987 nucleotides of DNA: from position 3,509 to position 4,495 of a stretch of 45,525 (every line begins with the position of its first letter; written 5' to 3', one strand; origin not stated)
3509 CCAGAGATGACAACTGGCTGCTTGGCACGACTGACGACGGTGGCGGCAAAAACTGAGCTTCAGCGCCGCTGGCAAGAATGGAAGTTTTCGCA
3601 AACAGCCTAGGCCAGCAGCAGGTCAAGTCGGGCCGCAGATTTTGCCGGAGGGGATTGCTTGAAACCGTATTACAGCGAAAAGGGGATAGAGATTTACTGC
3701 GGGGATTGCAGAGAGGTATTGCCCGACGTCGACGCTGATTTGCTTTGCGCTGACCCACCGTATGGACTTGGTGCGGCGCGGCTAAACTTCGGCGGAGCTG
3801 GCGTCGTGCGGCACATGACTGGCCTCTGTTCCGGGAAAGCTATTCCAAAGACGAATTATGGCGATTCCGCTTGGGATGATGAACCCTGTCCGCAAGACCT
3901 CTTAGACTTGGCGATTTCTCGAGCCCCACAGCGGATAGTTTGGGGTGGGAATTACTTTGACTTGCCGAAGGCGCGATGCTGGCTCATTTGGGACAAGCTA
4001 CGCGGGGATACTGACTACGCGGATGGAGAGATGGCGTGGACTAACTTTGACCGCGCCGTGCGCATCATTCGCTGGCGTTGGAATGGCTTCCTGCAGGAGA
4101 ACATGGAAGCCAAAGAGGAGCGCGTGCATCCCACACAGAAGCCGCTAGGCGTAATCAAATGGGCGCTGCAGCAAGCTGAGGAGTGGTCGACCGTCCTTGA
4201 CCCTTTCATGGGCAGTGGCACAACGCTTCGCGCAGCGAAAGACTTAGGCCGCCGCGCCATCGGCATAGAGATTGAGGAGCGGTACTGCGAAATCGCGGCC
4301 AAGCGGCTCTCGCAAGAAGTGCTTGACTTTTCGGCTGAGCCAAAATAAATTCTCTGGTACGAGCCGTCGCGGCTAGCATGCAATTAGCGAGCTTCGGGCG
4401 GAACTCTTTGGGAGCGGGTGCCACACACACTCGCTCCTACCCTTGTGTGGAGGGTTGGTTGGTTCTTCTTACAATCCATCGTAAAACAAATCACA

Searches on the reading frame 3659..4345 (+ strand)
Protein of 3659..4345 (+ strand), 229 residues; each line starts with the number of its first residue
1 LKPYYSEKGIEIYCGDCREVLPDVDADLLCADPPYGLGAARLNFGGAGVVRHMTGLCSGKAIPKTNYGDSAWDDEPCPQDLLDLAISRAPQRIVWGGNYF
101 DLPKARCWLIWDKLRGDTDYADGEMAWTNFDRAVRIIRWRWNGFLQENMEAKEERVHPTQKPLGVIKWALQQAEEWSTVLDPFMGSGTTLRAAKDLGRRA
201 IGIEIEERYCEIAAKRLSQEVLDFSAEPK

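Call 75: search_protein_families(library=pfam, proteins=[window:3659-4345:+], max_evalue=0.001)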
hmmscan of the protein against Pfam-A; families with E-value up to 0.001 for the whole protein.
window:3659-4345:+ (229 aa): 1 family
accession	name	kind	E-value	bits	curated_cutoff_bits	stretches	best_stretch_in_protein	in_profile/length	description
PF01555.25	N6_N4_Mtase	-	6.6e-22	79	26.7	1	139-215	144-221/221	DNA methylase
